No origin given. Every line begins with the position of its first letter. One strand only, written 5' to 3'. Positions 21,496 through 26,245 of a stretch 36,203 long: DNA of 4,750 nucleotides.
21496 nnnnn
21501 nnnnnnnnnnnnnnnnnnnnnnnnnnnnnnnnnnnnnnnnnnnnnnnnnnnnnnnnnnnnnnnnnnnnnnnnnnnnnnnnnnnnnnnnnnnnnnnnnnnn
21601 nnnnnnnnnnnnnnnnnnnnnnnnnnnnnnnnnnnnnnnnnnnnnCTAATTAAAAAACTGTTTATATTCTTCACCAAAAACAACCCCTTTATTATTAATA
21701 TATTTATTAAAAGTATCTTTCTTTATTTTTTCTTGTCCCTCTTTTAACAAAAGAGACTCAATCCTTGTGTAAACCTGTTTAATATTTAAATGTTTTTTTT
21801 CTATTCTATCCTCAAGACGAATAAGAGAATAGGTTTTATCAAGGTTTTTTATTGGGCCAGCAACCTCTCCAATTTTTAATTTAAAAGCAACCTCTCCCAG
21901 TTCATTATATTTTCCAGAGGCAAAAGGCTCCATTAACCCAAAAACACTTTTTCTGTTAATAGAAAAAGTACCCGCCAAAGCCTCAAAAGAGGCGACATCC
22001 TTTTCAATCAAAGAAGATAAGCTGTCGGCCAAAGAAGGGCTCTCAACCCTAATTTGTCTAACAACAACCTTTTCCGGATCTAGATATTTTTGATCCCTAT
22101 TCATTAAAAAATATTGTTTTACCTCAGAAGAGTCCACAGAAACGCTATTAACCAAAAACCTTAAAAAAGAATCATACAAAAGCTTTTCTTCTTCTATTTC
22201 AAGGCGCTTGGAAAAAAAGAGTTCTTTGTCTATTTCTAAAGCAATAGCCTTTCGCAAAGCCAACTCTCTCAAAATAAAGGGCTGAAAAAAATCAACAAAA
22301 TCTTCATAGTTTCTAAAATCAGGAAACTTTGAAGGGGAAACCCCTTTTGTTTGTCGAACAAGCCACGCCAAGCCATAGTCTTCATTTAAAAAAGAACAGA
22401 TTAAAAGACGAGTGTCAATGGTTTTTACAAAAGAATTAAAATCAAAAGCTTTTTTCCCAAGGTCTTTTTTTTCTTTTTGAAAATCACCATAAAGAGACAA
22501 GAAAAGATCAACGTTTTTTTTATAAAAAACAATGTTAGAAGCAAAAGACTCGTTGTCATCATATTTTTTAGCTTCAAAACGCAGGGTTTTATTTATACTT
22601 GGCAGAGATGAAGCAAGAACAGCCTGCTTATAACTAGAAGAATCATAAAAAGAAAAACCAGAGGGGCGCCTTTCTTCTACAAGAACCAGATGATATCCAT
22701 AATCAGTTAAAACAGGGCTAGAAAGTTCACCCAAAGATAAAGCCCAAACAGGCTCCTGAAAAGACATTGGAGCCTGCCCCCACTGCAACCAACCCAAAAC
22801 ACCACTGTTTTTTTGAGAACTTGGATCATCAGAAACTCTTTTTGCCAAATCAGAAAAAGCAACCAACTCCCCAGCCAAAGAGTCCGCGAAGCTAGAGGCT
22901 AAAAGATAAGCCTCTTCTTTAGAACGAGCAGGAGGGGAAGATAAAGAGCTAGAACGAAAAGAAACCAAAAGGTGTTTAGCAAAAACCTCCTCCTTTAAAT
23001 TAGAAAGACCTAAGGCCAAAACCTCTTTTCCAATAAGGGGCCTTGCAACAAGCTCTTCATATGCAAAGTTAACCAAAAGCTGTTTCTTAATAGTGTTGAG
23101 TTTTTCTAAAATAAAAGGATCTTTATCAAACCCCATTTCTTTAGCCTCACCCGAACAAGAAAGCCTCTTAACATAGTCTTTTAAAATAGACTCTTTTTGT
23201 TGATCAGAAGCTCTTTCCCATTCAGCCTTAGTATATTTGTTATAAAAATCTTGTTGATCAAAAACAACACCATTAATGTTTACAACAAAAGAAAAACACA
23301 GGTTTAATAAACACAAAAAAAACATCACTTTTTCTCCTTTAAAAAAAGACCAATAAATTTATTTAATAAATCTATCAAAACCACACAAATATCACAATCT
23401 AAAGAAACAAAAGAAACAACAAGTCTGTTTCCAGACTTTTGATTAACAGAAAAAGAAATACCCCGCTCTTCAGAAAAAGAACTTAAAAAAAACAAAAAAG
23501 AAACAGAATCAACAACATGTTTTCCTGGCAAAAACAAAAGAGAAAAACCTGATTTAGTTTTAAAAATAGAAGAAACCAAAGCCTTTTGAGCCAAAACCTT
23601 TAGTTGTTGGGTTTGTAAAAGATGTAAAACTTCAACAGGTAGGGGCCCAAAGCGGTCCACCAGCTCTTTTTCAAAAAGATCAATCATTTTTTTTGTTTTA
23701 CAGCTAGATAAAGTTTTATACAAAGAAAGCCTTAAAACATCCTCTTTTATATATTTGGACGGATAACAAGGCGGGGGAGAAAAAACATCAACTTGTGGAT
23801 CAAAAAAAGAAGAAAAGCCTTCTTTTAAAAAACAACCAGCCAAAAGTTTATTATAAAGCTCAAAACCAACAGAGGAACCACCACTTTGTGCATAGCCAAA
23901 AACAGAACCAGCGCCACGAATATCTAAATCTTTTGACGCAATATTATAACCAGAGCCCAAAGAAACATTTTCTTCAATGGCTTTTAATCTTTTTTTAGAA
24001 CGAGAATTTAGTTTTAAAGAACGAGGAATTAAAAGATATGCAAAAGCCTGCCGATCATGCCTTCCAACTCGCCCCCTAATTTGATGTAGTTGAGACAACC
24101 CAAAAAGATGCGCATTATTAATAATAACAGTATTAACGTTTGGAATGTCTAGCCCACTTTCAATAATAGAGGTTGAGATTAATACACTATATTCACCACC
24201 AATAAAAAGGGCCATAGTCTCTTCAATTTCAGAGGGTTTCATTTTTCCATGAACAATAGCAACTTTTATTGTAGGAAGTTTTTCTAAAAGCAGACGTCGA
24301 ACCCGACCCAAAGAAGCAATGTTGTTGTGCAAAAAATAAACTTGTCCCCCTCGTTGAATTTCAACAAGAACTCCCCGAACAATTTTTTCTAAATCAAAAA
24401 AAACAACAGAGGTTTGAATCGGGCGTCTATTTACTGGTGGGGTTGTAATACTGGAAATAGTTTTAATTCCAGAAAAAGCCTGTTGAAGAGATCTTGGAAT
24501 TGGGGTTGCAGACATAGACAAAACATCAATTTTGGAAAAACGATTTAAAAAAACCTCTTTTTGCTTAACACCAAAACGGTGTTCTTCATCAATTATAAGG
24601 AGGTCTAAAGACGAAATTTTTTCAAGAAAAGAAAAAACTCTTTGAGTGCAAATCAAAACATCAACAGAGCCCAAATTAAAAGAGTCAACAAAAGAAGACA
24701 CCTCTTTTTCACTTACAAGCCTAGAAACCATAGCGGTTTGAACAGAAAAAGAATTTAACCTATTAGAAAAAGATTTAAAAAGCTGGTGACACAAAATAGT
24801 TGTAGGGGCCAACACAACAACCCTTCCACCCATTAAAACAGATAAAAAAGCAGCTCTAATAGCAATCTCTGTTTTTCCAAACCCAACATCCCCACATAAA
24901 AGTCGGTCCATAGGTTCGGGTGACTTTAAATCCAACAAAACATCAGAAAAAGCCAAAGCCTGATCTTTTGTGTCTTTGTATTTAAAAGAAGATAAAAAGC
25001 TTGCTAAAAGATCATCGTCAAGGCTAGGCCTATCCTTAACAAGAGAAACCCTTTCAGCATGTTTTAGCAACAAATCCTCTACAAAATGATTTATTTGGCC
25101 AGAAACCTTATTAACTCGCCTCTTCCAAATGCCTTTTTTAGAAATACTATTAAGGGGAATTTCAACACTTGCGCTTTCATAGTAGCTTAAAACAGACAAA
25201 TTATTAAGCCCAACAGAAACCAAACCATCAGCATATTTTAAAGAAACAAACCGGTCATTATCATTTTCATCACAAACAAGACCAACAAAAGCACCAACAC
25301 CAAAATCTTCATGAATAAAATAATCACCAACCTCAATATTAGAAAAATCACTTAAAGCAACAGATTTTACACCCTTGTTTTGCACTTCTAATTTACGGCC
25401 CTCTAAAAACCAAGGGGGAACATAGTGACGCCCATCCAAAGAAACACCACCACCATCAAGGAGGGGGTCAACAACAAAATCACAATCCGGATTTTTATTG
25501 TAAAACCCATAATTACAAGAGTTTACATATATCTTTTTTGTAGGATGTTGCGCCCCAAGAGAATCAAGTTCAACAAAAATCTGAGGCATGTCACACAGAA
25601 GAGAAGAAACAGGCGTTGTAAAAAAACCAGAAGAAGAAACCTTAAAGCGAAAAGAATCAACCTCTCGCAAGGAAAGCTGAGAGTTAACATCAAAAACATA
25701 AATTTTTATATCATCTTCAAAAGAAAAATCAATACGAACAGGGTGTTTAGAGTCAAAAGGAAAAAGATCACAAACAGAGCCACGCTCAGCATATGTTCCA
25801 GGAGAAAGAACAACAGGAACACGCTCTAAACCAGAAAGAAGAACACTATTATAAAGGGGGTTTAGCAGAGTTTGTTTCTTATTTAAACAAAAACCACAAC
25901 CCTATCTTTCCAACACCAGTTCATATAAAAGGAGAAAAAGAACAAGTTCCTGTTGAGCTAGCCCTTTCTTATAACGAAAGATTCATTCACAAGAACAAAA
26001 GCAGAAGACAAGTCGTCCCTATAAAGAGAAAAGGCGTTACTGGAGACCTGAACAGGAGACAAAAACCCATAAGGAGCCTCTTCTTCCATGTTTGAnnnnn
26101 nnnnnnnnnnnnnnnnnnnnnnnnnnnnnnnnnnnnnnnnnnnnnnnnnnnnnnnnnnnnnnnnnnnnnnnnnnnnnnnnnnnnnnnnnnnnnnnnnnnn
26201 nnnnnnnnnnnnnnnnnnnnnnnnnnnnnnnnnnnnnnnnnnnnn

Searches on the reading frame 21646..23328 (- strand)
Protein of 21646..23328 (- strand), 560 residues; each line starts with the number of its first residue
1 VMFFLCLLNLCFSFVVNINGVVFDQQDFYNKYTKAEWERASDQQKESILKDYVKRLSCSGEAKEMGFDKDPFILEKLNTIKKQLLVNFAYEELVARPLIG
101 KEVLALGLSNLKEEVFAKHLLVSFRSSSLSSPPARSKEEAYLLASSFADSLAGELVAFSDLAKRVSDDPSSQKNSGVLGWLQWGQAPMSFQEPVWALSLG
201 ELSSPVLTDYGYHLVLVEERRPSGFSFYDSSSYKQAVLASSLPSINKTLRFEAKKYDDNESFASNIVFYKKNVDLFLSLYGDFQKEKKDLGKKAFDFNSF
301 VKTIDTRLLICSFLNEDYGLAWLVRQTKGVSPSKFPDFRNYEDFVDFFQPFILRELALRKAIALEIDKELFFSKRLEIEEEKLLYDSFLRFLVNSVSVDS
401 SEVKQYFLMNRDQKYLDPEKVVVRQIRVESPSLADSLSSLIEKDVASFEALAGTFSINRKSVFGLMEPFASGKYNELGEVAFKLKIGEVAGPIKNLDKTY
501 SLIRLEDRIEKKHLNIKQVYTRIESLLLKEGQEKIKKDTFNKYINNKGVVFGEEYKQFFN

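Call 10: search_protein_families(library=pfam, proteins=[window:21646-23328:-], max_evalue=0.01)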
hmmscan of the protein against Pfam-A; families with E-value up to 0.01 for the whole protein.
window:21646-23328:- (560 aa): 3 families
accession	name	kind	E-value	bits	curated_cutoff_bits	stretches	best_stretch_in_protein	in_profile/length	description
PF13616.12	Rotamase_3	-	4.6e-23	82.4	22.5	1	112-220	13-115/116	PPIC-type PPIASE domain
PF00639.27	Rotamase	-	5.9e-23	82.1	21.7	2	119-218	1-96/97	PPIC-type PPIASE domain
PF13145.12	Rotamase_2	-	2e-13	51.7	27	1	398-519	1-119/121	PPIC-type PPIASE domain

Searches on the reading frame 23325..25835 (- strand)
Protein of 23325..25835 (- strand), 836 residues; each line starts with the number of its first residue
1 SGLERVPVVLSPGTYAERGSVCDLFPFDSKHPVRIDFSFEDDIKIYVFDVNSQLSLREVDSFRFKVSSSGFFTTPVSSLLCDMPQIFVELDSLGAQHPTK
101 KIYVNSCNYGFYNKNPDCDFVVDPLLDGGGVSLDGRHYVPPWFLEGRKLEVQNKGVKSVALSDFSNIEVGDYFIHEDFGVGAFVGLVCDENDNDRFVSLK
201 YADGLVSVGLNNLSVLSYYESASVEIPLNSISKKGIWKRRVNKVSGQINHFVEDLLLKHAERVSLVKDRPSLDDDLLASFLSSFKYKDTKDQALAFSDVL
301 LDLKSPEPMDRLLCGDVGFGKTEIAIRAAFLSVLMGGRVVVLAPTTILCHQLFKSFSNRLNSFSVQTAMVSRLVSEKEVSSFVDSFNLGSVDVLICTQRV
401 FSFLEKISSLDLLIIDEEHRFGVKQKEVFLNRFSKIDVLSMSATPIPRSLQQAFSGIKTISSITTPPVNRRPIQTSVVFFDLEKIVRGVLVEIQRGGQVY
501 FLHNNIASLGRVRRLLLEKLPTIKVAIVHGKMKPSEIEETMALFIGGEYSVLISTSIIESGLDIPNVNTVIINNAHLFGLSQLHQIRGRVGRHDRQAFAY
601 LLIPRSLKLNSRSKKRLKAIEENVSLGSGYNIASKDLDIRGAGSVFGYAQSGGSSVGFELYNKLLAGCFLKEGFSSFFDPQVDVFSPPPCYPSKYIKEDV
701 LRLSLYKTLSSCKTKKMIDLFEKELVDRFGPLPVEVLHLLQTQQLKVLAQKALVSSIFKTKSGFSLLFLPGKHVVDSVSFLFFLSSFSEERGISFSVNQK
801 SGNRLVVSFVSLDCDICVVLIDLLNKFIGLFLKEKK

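Call 10: search_protein_families(library=pfam, proteins=[window:23325-25835:-], max_evalue=0.01)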
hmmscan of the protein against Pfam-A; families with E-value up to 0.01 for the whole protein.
window:23325-25835:- (836 aa): 9 families
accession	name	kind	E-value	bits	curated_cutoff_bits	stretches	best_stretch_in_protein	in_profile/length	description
PF00271.37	Helicase_C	-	3.4e-25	88.9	23.5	1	489-593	9-109/110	Helicase conserved C-terminal domain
PF00270.35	DEAD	-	3e-21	76.3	26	1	289-452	1-166/167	DEAD/DEAH box helicase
PF03461.20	TRCF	-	5.1e-19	68.9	25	1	692-770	8-86/95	TRCF domain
PF04851.21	ResIII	-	2e-10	41.3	22.5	1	310-445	25-162/164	Type III restriction enzyme, res subunit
PF17757.6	UvrB_inter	-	9.2e-08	32.5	22.9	1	4-63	24-84/91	UvrB interaction domain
PF02559.22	CarD_TRCF_RID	-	6.7e-05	23.3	23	1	168-216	2-53/57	CarD-like/TRCF RID domain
PF22590.2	Cas3-like_C_2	-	0.0001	22.9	27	1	496-595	2-106/106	CRISPR-associated nuclease/helicase Cas3, C-terminal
PF00176.29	SNF2-rel_dom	-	0.0016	18.1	24.9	1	308-455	17-173/290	SNF2-related domain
PF13604.12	AAA_30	-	0.0094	16.1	27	0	312-435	22-114/191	AAA domain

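Call 11: find_related_loci(query=window:23325-25835:-, collection=genome_contigs, flank=6000)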
Query window:23325-25835:- (836 aa) in genome_contigs; peptide patterns used: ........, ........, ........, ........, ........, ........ (x = any residue, [..] = any of these).
52 stretches matched a pattern; 2 encode a relative of the query (tblastn E <= 1e-3); 2 distinct loci.
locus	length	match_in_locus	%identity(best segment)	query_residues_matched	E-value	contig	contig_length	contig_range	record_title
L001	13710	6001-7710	38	163-733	1e-120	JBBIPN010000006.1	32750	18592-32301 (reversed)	MAG: Sulfurihydrogenibium sp. isolate SIS170217_bin_303 NODE_177_length_32750_cov_31.5446, whole genome shotgun sequence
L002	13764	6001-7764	38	163-750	6e-119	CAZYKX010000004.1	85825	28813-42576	MAG TPA_asm: uncultured Aquificales bacterium isolate binchicken_co30_7 genome assembly, contig: NODE_317_length_85825_c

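Call 12: find_homologous_proteins(query=window:23325-25835:-, max_evalue=1e-20)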
Query window:23325-25835:- (836 aa): 7980 proteins with E <= 1e-20 among 8000 candidates; the best 120 are listed.
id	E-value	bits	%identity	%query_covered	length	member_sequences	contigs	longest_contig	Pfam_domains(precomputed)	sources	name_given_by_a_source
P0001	0.0e+0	1835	99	100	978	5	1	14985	PF00270.36,PF17757.7,PF03461.21,PF00271.38,PF04851.22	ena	-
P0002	0.0e+0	1471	80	100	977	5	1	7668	PF02559.23,PF00270.36,PF17757.7,PF03461.21,PF00271.38,PF04851.22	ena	-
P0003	0.0e+0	1196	67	96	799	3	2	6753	PF00270.36,PF03461.21,PF00271.38,PF22590.3,PF04851.22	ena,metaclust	metaclust:\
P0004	0.0e+0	1177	64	100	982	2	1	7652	PF02559.23,PF00270.36,PF17757.7,PF03461.21,PF00271.38,PF04851.22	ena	-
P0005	0.0e+0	1163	64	100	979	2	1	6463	PF00270.36,PF17757.7,PF03461.21,PF00271.38,PF04851.22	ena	-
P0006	0.0e+0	1154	64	100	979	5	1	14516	PF02559.23,PF00270.36,PF17757.7,PF03461.21,PF00271.38,PF04851.22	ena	-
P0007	7.3e-255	866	51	100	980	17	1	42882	PF02559.23,PF00270.36,PF17757.7,PF03461.21,PF00271.38,PF04851.22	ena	-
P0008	3.2e-247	841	50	100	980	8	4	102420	PF02559.23,PF00270.36,PF00176.30,PF17757.7,PF03461.21,PF00271.38,PF04851.22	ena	-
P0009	3.4e-245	834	50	99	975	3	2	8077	PF00270.36,PF17757.7,PF03461.21,PF00271.38,PF04851.22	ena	-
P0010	2.8e-241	821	50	100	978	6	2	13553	PF00270.36,PF17757.7,PF03461.21,PF00271.38,PF04851.22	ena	-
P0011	7.3e-239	813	49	99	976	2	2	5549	PF02559.23,PF00270.36,PF17757.7,PF03461.21,PF00271.38,PF04851.22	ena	-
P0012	9.8e-239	813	50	100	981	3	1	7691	PF00270.36,PF17757.7,PF03461.21,PF00271.38,PF22590.3,PF04851.22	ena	-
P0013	1.4e-238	812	49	98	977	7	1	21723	PF02559.23,PF00270.36,PF17757.7,PF03461.21,PF00271.38,PF04851.22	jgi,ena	-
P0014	2.2e-235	802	49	100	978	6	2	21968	PF02559.23,PF00270.36,PF17757.7,PF03461.21,PF00271.38,PF04851.22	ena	-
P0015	8.6e-235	800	48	98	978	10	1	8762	PF02559.23,PF00270.36,PF17757.7,PF03461.21,PF00271.38,PF04851.22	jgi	-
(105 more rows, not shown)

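Call 13: find_encoding_contigs(protein=P0001, flank=8000, max_places=10)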
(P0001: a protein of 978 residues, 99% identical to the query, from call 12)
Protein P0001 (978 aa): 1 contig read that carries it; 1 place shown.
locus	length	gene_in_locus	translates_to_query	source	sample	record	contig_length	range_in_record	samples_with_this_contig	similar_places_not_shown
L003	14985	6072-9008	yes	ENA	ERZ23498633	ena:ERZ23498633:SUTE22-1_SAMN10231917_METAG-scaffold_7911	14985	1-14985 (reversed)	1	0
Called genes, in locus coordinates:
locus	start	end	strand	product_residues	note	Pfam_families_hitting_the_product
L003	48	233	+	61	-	-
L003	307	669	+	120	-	PF14489:QueF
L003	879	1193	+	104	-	PF00825:Ribonuclease_P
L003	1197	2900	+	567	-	PF14849:YidC_periplas, PF02096:60KD_IMP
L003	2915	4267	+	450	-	PF10396:TrmE_N, PF12631:MnmE_helical, PF01926:MMR_HSR1, PF02421:FeoB_N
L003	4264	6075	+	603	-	PF01134:GIDA, PF13932:SAM_GIDA_C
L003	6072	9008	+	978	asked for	PF17757:UvrB_inter, PF04851:ResIII, PF00270:DEAD, PF00271:Helicase_C, PF03461:TRCF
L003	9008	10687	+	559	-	PF13616:Rotamase_3, PF00639:Rotamase, PF13145:Rotamase_2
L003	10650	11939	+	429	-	PF13623:SurA_N_2 (weak), PF13624:SurA_N_3, PF13145:Rotamase_2 (faint), PF00639:Rotamase, PF13616:Rotamase_3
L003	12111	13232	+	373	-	PF00712:DNA_pol3_beta, PF02767:DNA_pol3_beta_2, PF02768:DNA_pol3_beta_3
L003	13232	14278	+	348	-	PF02463:SMC_N, PF13476:AAA_23, PF13304:AAA_21 (faint)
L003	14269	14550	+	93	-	PF05258:DciA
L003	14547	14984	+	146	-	?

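Call 22: find_encoding_contigs(protein=window:23325-25670:-, flank=5000, max_places=10)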
Protein window:23325-25670:- (781 aa): no gene with exactly this product is on record in the collection.

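Call 34: list_cluster_members(proteins=[P0001])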
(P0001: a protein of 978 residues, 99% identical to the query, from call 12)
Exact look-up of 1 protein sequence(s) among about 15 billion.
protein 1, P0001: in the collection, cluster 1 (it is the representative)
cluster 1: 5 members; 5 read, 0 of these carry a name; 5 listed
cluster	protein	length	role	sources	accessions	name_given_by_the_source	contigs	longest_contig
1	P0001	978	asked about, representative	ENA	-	-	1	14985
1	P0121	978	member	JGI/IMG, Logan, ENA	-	-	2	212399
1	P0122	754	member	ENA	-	-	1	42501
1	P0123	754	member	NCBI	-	-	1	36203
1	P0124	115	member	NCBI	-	-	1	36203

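Call 36: find_encoding_contigs(protein=P0122, flank=10000, max_places=10)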
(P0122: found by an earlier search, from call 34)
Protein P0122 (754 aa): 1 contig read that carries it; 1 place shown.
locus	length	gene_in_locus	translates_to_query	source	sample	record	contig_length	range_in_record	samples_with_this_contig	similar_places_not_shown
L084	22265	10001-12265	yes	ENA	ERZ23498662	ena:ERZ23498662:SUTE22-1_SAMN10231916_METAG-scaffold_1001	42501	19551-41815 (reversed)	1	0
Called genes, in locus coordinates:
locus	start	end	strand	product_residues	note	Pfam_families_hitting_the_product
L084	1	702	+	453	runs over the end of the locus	PF11638:DnaA_N, PF01695:IstB_IS21 (weak), PF00308:Bac_DnaA, PF08299:Bac_DnaA_C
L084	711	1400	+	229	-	PF00072:Response_reg, PF00486:Trans_reg_C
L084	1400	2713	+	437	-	PF00672:HAMP, PF00512:HisKA (weak), PF02518:HATPase_c, PF14501:HATPase_c_5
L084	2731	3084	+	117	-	PF00436:SSB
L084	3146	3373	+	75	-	-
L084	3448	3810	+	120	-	PF14489:QueF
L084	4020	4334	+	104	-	PF00825:Ribonuclease_P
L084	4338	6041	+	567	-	PF14849:YidC_periplas, PF02096:60KD_IMP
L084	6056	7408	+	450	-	PF10396:TrmE_N, PF12631:MnmE_helical, PF01926:MMR_HSR1, PF02421:FeoB_N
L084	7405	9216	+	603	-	PF01134:GIDA, PF13932:SAM_GIDA_C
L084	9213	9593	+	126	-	-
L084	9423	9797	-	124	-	-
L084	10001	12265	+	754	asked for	PF00270:DEAD, PF04851:ResIII, PF00271:Helicase_C, PF03461:TRCF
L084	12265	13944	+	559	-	PF13616:Rotamase_3, PF00639:Rotamase, PF13145:Rotamase_2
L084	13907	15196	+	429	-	PF13623:SurA_N_2 (weak), PF13624:SurA_N_3, PF13145:Rotamase_2 (faint), PF00639:Rotamase, PF13616:Rotamase_3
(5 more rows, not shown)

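Call 37: find_encoding_contigs(protein=P0121, flank=10000, max_places=10)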
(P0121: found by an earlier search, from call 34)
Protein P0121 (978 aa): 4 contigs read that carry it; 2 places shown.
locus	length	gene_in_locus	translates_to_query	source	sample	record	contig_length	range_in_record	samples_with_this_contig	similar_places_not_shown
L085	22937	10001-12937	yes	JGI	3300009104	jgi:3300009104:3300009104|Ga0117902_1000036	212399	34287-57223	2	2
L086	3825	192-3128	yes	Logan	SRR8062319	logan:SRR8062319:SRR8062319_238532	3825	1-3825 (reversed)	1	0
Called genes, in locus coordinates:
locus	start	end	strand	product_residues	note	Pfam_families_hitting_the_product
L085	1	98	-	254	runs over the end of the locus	PF03009:GDPD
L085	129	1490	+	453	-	PF11638:DnaA_N, PF01695:IstB_IS21 (weak), PF00308:Bac_DnaA, PF08299:Bac_DnaA_C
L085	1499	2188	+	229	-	PF00072:Response_reg, PF00486:Trans_reg_C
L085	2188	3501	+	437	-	PF00672:HAMP, PF00512:HisKA (weak), PF02518:HATPase_c, PF14501:HATPase_c_5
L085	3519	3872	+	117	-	PF00436:SSB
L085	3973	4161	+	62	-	-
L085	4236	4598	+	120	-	PF14489:QueF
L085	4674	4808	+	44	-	PF00468:Ribosomal_L34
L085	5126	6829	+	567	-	PF14849:YidC_periplas, PF02096:60KD_IMP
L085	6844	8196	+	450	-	PF10396:TrmE_N, PF12631:MnmE_helical, PF01926:MMR_HSR1, PF02421:FeoB_N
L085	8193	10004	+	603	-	PF01134:GIDA, PF13932:SAM_GIDA_C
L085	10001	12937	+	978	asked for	PF17757:UvrB_inter, PF04851:ResIII, PF00270:DEAD, PF00271:Helicase_C, PF03461:TRCF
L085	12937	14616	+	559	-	PF13616:Rotamase_3, PF00639:Rotamase, PF13145:Rotamase_2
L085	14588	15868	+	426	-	PF13623:SurA_N_2 (weak), PF13624:SurA_N_3, PF13145:Rotamase_2 (faint), PF00639:Rotamase, PF13616:Rotamase_3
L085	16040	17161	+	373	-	PF00712:DNA_pol3_beta, PF02767:DNA_pol3_beta_2, PF02768:DNA_pol3_beta_3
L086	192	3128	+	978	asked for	PF17757:UvrB_inter, PF04851:ResIII, PF00270:DEAD, PF00271:Helicase_C, PF03461:TRCF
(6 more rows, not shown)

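Call 54: find_encoding_contigs(protein=P0121, flank=0, max_places=10)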
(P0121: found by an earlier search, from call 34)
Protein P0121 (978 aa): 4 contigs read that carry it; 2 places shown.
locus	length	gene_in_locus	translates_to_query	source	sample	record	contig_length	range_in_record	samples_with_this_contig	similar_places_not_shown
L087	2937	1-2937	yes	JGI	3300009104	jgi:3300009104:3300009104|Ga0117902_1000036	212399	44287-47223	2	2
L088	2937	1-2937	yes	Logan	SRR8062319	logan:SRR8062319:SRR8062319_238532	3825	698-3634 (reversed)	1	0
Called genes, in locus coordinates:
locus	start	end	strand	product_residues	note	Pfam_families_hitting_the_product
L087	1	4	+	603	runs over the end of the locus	PF01134:GIDA, PF13932:SAM_GIDA_C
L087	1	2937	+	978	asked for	PF17757:UvrB_inter, PF04851:ResIII, PF00270:DEAD, PF00271:Helicase_C, PF03461:TRCF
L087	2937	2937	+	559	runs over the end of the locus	PF13616:Rotamase_3, PF00639:Rotamase, PF13145:Rotamase_2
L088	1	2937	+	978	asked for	PF17757:UvrB_inter, PF04851:ResIII, PF00270:DEAD, PF00271:Helicase_C, PF03461:TRCF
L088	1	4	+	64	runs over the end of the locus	?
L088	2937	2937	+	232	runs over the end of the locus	?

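Call 59: search_protein_families(library=pfam, proteins=[P0121], max_evalue=0.001)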
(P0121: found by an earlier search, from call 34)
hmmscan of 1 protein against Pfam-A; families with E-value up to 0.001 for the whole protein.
P0121 (978 aa): 7 families
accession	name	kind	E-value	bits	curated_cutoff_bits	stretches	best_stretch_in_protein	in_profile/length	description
PF00271.37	Helicase_C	-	5.8e-25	88.1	23.5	1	631-735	9-109/110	Helicase conserved C-terminal domain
PF00270.35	DEAD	-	4.3e-21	75.8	26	1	431-594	1-166/167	DEAD/DEAH box helicase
PF03461.20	TRCF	-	6.3e-19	68.6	25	1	834-912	8-86/95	TRCF domain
PF04851.21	ResIII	-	2.7e-10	40.8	22.5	1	452-587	25-162/164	Type III restriction enzyme, res subunit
PF17757.6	UvrB_inter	-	5.6e-08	33.2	22.9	1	143-205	21-84/91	UvrB interaction domain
PF02559.22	CarD_TRCF_RID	-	8.5e-05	23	23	1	310-358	2-53/57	CarD-like/TRCF RID domain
PF22590.2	Cas3-like_C_2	-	0.00014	22.6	27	1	638-737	2-106/106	CRISPR-associated nuclease/helicase Cas3, C-terminal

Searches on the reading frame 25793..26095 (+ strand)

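Call 10: search_protein_families(library=pfam, proteins=[window:25793-26095:+], max_evalue=0.01)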
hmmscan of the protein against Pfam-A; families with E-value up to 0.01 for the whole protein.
window:25793-26095:+ (100 aa): 1 family
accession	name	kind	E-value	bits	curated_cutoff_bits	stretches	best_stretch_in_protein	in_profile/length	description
PF00204.31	DNA_gyraseB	-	0.00014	21.9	27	1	23-63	1-43/173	DNA gyrase B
